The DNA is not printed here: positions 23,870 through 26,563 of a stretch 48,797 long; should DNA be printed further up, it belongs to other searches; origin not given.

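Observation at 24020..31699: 7.7-kb minus-strand glycan-modification operon (hypothetical, GT-C-like membrane protein, methyltransferase, acyltransferase, GT2, YfhO) whose three soluble-enzyme genes are all broken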

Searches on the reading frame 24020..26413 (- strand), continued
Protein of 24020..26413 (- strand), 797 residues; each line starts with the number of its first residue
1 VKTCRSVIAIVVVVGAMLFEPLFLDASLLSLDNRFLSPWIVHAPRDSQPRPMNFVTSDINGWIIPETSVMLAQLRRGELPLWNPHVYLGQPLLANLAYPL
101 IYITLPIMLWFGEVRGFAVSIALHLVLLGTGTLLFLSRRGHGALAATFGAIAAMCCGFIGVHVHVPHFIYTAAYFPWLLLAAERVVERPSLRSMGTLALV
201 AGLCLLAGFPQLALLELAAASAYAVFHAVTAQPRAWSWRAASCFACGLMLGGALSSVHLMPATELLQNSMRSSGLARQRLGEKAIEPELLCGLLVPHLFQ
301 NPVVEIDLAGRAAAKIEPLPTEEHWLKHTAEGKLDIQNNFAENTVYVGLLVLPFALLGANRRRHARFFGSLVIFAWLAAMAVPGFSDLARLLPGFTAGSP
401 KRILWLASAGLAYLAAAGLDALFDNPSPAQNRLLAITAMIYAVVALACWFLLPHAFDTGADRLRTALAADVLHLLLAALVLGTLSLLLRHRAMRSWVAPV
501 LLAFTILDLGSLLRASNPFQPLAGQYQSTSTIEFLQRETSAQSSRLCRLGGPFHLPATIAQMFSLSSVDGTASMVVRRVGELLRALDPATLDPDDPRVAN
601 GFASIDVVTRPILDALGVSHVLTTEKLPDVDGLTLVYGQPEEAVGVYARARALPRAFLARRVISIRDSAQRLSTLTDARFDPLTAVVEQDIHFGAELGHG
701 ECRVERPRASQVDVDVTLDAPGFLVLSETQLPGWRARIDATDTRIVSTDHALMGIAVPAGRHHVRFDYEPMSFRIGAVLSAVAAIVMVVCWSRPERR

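Call 26: search_protein_families(library=ncbifam, proteins=[L001:3-635:+, L001:628-1626:+, L001:1664-2818:+, window:24020-26395:-], max_evalue=0.01)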
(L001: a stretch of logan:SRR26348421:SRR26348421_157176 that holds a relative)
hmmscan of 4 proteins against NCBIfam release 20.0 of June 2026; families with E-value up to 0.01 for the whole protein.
L001:3-635:+ (210 aa): 17 families
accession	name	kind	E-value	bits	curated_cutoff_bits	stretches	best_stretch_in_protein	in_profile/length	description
TIGR01983.1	UbiG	equivalog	9.4e-14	51.3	102.95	1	1-102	53-153/228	bifunctional 2-polyprenyl-6-hydroxyphenol methylase/3-demethylubiquinol 3-O-methyltransferase UbiG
NF045667.1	MTase_DVU1556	equivalog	8.5e-13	48.2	155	1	2-105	27-124/213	DVU_1556 family methyltransferase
NF043040.1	corrin_prot_MT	hypoth_equivalog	8e-11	41.8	180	1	2-115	46-162/216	corrinoid protein-associated methyltransferase CpaM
NF041537.1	ArsM_AhpD_UU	exception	0.00014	20.8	510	1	2-110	81-190/345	arsenite methyltransferase/AhpD domain selenoprotein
NF008823.0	PRK11873.1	subfamily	0.00016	21.3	263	1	2-113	82-194/272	arsenite methyltransferase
NF053839.1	CPFASynBruc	equivalog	0.00017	20.7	600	1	1-104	178-280/410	cyclopropane fatty acid synthase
TIGR02021.1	BchM-ChlM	equivalog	0.0002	20.9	158.9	1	1-80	58-133/218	magnesium protoporphyrin IX methyltransferase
NF040539.1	AST_met_ArsM_2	exception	0.00028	20.8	240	1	1-106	60-169/262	putative arsinothricin biosynthesis methyltransferase ArsM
NF041536.1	ArsM_DUF2284_UU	exception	0.0004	18.9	575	1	1-108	80-188/459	arsenite methyltransferase/DUF2284 domain selenoprotein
NF008264.0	PRK11036.1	equivalog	0.00042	19.8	366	1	1-100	48-147/261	tRNA uridine 5-oxyacetic acid(34) methyltransferase CmoM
TIGR02072.1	BioC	equivalog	0.0006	19.7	184.95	1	2-104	39-136/244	malonyl-ACP O-methyltransferase BioC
NF047649.1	MTase_UXPK_star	exception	0.0014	17.8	460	1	1-111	81-192/283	methyltransferase/UXPK-star double selenoprotein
NF045825.1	FAmtase_mtf2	equivalog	0.0019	17.4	400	1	2-106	63-164/248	fatty-acid O-methyltransferase Mtf2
NF002463.0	PRK01683.1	equivalog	0.0022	17.7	297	1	2-100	36-128/258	trans-aconitate 2-methyltransferase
NF002910.0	PRK03522.2-3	equivalog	0.0038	16.3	558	1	2-59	239-300/383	23S rRNA (uracil(747)-C(5))-methyltransferase RlmC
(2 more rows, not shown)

L001:628-1626:+ (332 aa): 1 family
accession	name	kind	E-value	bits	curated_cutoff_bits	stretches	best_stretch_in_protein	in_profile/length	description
TIGR03448.1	mycothiol_MshD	equivalog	0.0097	15.2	163.1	0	176-270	13-103/294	mycothiol synthase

L001:1664-2818:+ (384 aa): 13 families
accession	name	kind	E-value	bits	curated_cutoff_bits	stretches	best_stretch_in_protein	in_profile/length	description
TIGR03965.1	mycofact_glyco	equivalog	3.3e-21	75.7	280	2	9-132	72-191/467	mycofactocin biosynthesis glycosyltransferase MftF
NF041875.1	EPS_EpsD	equivalog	3.9e-16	59.4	370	2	13-125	1-107/325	exopolysaccharide biosynthesis glycosyltransferase EpsD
TIGR04283.1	glyco_like_mftF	equivalog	2.9e-10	40.1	182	1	13-122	1-101/221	TIGR04283 family arsenosugar biosynthesis glycosyltransferase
NF047683.1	TeichurnBiosyTuaG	equivalog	1.9e-08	34.3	400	1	9-119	4-111/252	teichuronic acid biosynthesis protein TuaG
NF007482.0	PRK10073.1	equivalog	3.2e-07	29.7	423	1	10-115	5-106/334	glycosyltransferase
TIGR03111.1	glyc2_xrt_Gpos1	hypoth_equivalog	1.1e-05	24.4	363.95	1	8-123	46-160/439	TIGR03111 family XrtG-associated glycosyltransferase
TIGR04009.1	wcaE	equivalog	1.5e-05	24.4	369.2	1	13-105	3-93/248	colanic acid biosynthesis glycosyltransferase WcaE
TIGR01556.1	rhamnosyltran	subfamily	6.4e-05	22.3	200.55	1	46-139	22-118/281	rhamnosyltransferase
NF050050.1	ProtGlycPglI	equivalog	8.9e-05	22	500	1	12-120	3-109/306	GalNAc(5)-diNAcBac-PP-undecaprenol beta-1,3-glucosyltransferase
NF038302.1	EPS_HpsE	equivalog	0.0001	21.4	300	1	12-126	2-118/307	hormogonium polysaccharide biosynthesis glycosyltransferase HpsE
NF038299.1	EPS_HpsN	equivalog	0.00011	21.3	425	1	13-251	3-227/317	hormogonium polysaccharide biosynthesis glycosyltransferase HpsN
TIGR03472.1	HpnI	equivalog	0.00015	20.7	310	1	183-263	191-271/373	bacteriohopanetetrol glucosamine biosynthesis glycosyltransferase HpnI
TIGR03937.1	PgaC_IcaA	equivalog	0.00021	20.4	422.3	1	10-126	44-157/407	poly-beta-1,6-N-acetyl-D-glucosamine synthase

window:24020-26395:- (791 aa): 2 families
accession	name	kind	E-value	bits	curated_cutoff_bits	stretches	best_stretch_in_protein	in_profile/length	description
NF047590.1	GlcsyltransPgfM2Strep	equivalog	6.2e-05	21.4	1500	1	724-786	816-878/884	glycosyltransferase PgfM2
NF047589.1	GlcsyltransPgfM1Strep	equivalog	0.0004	18.5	1400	1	708-786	875-952/955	glycosyltransferase PgfM1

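Call 28: find_encoding_contigs(protein=P0007, flank=10000, max_places=3)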
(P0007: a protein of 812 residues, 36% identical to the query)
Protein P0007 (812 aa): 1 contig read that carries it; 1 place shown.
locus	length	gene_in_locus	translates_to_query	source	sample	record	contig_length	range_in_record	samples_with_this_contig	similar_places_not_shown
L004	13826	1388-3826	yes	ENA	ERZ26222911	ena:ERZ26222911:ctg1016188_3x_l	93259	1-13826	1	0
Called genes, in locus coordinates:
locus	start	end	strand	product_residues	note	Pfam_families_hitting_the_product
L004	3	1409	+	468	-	?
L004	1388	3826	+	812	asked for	PF09586:YfhO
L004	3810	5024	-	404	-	PF00005:ABC_tran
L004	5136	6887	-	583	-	-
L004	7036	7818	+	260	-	PF13860:FlgD_ig (faint)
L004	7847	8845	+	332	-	PF06267:DUF1028, PF13414:TPR_11 (weak)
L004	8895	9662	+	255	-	PF00106:adh_short, PF08659:KR, PF13561:adh_short_C2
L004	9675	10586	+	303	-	PF01261:AP_endonuc_2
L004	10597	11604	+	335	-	PF01408:GFO_IDH_MocA, PF02894:GFO_IDH_MocA_C, PF22725:GFO_IDH_MocA_C3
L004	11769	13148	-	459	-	PF13620:CarboxypepD_reg (faint)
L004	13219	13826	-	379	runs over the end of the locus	PF13439:Glyco_transf_4, PF13579:Glyco_trans_4_4, PF20706:GT4-conflict, PF00534:Glycos_transf_1, PF13692:Glyco_trans_1_4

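Call 29: find_encoding_contigs(protein=P0006, flank=10000, max_places=3)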
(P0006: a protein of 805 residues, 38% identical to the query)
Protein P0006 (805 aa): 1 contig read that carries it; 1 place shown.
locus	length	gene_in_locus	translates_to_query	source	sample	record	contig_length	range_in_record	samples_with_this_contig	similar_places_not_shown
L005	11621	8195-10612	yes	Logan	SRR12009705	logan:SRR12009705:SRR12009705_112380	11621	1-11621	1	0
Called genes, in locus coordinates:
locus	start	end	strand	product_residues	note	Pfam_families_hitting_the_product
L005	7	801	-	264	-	PF09459:EB_dh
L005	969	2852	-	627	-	-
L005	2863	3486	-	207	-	-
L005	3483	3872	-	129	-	-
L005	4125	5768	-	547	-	PF03150:CCP_MauG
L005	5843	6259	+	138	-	PF02566:OsmC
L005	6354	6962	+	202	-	PF04286:DUF445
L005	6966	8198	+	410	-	PF00266:Aminotran_5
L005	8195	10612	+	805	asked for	PF09586:YfhO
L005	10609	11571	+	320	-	PF01963:TraB_PrgY_gumN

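Call 30: find_related_loci(query=A1, collection=genome_contigs, flank=10000)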
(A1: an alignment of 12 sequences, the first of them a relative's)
Query A1 (791 aa) in genome_contigs; peptide patterns used: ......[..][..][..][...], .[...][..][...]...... (x = any residue, [..] = any of these).
52 stretches matched a pattern; 17 encode a relative of the query (tblastn E <= 1e-3); 17 distinct loci.
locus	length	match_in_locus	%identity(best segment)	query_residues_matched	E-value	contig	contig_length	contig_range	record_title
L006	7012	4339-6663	34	3-774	1e-109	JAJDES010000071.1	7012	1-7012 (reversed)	MAG: Planctomycetota bacterium isolate OFTM165 OFTM165_70, whole genome shotgun sequence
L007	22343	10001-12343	34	16-791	1e-85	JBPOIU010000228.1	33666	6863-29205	MAG: Planctomycetota bacterium isolate MAG_700 c_000000592975, whole genome shotgun sequence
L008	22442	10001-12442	30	1-791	4e-80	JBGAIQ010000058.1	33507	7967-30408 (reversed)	MAG: Planctomycetota bacterium isolate MAG_AAO_H125.15 AAOH125-15_opera_contig_2868, whole genome shotgun sequence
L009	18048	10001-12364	32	2-783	9e-71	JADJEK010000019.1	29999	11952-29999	MAG: Planctomycetota bacterium isolate Aved_18-Q3-R54-62_MAXAC.457 tig00052893-10-299270, whole genome shotgun sequence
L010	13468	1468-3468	25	76-775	3e-22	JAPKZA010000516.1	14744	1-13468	MAG: Acidobacteria bacterium isolate LacPavin_0419_WC53_MAG_61_8 LacPavin_0419_WC53_scaffold_218243, whole genome shotgu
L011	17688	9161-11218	27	45-777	1e-21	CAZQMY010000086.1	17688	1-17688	MAG TPA_asm: uncultured Spirochaetaceae bacterium isolate SRP128890_co1_63 genome assembly, contig: NODE_5038_length_176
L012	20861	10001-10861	29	476-763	4e-21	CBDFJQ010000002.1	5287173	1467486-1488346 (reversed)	MAG: Planctomycetota bacterium isolate 32b94f43-3cea-4181-b983-06f062260e69 genome assembly, contig: contig_2, whole gen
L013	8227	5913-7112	30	21-422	4e-21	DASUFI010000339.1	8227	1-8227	MAG TPA_asm: Planctomycetota bacterium isolate SMAG_U1375 k141_405681, whole genome shotgun sequence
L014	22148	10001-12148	27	59-776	4e-30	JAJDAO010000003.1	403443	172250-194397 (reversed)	MAG: Deltaproteobacteria bacterium isolate OFTM73 OFTM73_2, whole genome shotgun sequence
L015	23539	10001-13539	25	54-343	4e-18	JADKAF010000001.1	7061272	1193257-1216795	MAG: Planctomycetota bacterium isolate Lyne_18-Q3-R50-59_MAXAC.409 tig00000050-10-70511450, whole genome shotgun sequenc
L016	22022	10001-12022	34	59-781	8e-18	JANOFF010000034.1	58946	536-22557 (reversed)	MAG: bacterium isolate SOY_65_concoct_162_sub SOY_65_k141_2221154, whole genome shotgun sequence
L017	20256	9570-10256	30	68-293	6e-18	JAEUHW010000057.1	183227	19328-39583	MAG: Planctomycetota bacterium isolate new MAG-27 k141_3374284, whole genome shotgun sequence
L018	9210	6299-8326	22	71-777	6e-26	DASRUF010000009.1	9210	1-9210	MAG TPA_asm: Bacteroidota bacterium isolate SMAG_U7915 k141_2100733, whole genome shotgun sequence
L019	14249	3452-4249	28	508-763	1e-11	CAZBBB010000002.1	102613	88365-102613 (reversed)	MAG TPA_asm: uncultured Phycisphaerales bacterium isolate SRP287453_co1_82 genome assembly, contig: NODE_227_length_1026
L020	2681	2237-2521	34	693-787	2e-9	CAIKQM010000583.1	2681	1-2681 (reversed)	MAG: uncultured planctomycete isolate Erken-D8_bin-0018 genome assembly, contig: bin-0018:583/745, whole genome shotgun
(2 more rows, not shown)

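Call 33: find_homologous_proteins(query=L001:1664-2818:+, max_evalue=1e-10)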
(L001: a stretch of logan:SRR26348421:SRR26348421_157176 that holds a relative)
Query L001:1664-2818:+ (384 aa): 274 proteins with E <= 1e-10 among 8000 candidates; the best 120 are listed.
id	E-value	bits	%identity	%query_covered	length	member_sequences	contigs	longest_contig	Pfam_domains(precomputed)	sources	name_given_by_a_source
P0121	3.3e-123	429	55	98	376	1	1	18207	PF10111.15,PF13641.13,PF00535.33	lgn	-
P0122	2.6e-110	387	50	96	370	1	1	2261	PF13641.13,PF00535.33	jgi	jgi:GT2 family glycosyltransferase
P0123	4.6e-106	373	47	97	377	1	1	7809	PF13641.13,PF00535.33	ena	-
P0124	1.8e-103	364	49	97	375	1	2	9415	PF13632.13,PF10111.15,PF13641.13,PF00535.33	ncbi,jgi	ncbi:MAG: glycosyltransferase family 2 protein [Planctomycetota bacterium]|jgi:GT2 family glycosyltr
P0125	5.6e-103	363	48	96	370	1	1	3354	PF13632.13,PF13641.13,PF00535.33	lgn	-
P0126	5.5e-102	359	50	96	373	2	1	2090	PF13632.13,PF10111.15,PF13641.13,PF00535.33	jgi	-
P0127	8.2e-102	359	49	97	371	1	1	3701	PF13632.13,PF13641.13,PF00535.33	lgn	-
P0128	6.1e-100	353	49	96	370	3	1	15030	PF13632.13,PF13641.13,PF00535.33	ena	-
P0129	1.7e-98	348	47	97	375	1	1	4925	PF13641.13,PF00535.33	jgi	jgi:GT2 family glycosyltransferase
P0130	1.4e-96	342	46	96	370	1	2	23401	PF13641.13,PF00535.33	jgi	-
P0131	4.3e-92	327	49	94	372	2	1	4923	PF13641.13,PF00535.33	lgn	-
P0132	8.5e-91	323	48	97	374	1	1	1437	PF13632.13,PF13641.13,PF00535.33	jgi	jgi:GT2 family glycosyltransferase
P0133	9.7e-89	316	45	96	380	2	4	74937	PF13632.13,PF10111.15,PF13641.13,PF00535.33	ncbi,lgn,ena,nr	ncbi:MAG: hypothetical protein CMJ89_04130 [Planctomycetes bacterium]|nr:hypothetical protein [Planc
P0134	3.1e-85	304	43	96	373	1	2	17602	PF13632.13,PF13641.13,PF00535.33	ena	-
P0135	8.1e-84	300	44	97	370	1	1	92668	PF10111.15,PF13641.13,PF00535.33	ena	-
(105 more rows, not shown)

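Call 34: find_encoding_contigs(protein=P0121, flank=10000, max_places=3)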
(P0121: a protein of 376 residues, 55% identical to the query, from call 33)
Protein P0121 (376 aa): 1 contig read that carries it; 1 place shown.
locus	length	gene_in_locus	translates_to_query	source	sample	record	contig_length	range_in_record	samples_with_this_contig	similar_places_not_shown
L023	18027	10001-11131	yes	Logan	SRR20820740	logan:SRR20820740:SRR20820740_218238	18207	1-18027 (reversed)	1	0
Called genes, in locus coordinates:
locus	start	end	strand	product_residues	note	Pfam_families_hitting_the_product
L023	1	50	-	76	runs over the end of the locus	?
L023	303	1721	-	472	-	PF01408:GFO_IDH_MocA, PF19051:GFO_IDH_MocA_C2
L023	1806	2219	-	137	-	PF08241:Methyltransf_11 (faint)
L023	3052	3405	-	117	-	-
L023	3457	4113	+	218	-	-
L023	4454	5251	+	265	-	PF01209:Ubie_methyltran, PF13489:Methyltransf_23, PF13847:Methyltransf_31, PF08241:Methyltransf_11, PF08242:Methyltransf_12, PF13649:Methyltransf_25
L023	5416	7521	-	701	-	PF13231:PMT_2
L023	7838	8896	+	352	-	PF13472:Lipase_GDSL_2 (weak)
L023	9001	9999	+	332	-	PF13527:Acetyltransf_9 (weak)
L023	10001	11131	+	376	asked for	PF00535:Glycos_transf_2, PF10111:Glyco_tranf_2_2 (faint), PF13641:Glyco_tranf_2_3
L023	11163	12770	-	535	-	PF02310:B12-binding, PF04055:Radical_SAM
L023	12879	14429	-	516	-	PF02310:B12-binding (weak), PF04055:Radical_SAM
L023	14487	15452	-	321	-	PF05368:NmrA (weak), PF01073:3Beta_HSD, PF01370:Epimerase, PF02719:Polysacc_synt_2 (faint), PF04321:RmlD_sub_bind, PF13460:NAD_binding_10, PF16363:GDP_Man_Dehyd, PF07993:NAD_binding_4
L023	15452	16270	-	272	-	PF02353:CMAS, PF13489:Methyltransf_23, PF08003:Methyltransf_9 (weak), PF08241:Methyltransf_11, PF08242:Methyltransf_12, PF13649:Methyltransf_25, PF13847:Methyltransf_31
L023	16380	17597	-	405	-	PF00005:ABC_tran, PF14524:Wzt_C (faint)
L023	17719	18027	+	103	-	?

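Call 35: find_encoding_contigs(protein=P0133, flank=10000, max_places=3)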
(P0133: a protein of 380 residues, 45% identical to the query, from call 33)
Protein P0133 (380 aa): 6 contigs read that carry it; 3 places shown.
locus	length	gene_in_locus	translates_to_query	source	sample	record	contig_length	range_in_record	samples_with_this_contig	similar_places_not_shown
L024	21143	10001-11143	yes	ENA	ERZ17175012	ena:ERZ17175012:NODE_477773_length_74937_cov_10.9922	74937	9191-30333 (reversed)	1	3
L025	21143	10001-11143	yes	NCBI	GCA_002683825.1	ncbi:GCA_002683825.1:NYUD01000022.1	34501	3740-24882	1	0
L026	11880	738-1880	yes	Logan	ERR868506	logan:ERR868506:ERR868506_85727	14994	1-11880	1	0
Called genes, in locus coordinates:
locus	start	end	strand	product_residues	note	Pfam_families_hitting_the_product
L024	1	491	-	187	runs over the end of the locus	PF04542:Sigma70_r2, PF04545:Sigma70_r4, PF08281:Sigma70_r4_2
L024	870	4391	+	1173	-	-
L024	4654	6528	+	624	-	-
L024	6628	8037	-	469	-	-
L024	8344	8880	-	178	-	PF05118:Asp_Arg_Hydrox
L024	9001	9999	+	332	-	PF13527:Acetyltransf_9 (weak)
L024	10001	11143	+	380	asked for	PF00535:Glycos_transf_2, PF10111:Glyco_tranf_2_2, PF13641:Glyco_tranf_2_3, PF13632:Glyco_trans_2_3 (weak)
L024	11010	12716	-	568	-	PF02310:B12-binding, PF04055:Radical_SAM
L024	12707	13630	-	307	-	PF13489:Methyltransf_23, PF13649:Methyltransf_25, PF13847:Methyltransf_31, PF08241:Methyltransf_11, PF08242:Methyltransf_12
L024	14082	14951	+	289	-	PF03781:FGE-sulfatase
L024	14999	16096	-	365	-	PF00657:Lipase_GDSL (faint), PF13472:Lipase_GDSL_2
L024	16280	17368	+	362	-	PF08392:FAE1_CUT1_RppA, PF00195:Chal_sti_synt_N, PF08545:ACP_syn_III (weak), PF02797:Chal_sti_synt_C, PF08541:ACP_syn_III_C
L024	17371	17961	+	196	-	PF04140:ICMT, PF04191:PEMT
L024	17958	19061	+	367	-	PF01134:GIDA (weak), PF01494:FAD_binding_3, PF05834:Lycopene_cycl (weak), PF07992:Pyr_redox_2 (faint), PF12831:FAD_oxidored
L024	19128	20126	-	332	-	PF13964:Beta-prop_Calicin, PF25210:Kelch_FKB95 (faint), PF13415:Beta-prop_FBX42 (faint), PF24681:Kelch_KLHDC2_KLHL20_DRC7 (weak), PF24981:Beta-prop_ATRN-LZTR1 (faint), PF24996:NANM (faint), PF01344:Kelch_1 (faint), PF24681:Kelch_KLHDC2_KLHL20_DRC7 (weak), +1 more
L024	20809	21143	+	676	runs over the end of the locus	PF02369:Big_1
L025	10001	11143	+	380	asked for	PF00535:Glycos_transf_2, PF10111:Glyco_tranf_2_2, PF13641:Glyco_tranf_2_3, PF13632:Glyco_trans_2_3 (weak)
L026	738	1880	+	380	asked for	PF00535:Glycos_transf_2, PF10111:Glyco_tranf_2_2, PF13641:Glyco_tranf_2_3, PF13632:Glyco_trans_2_3 (weak)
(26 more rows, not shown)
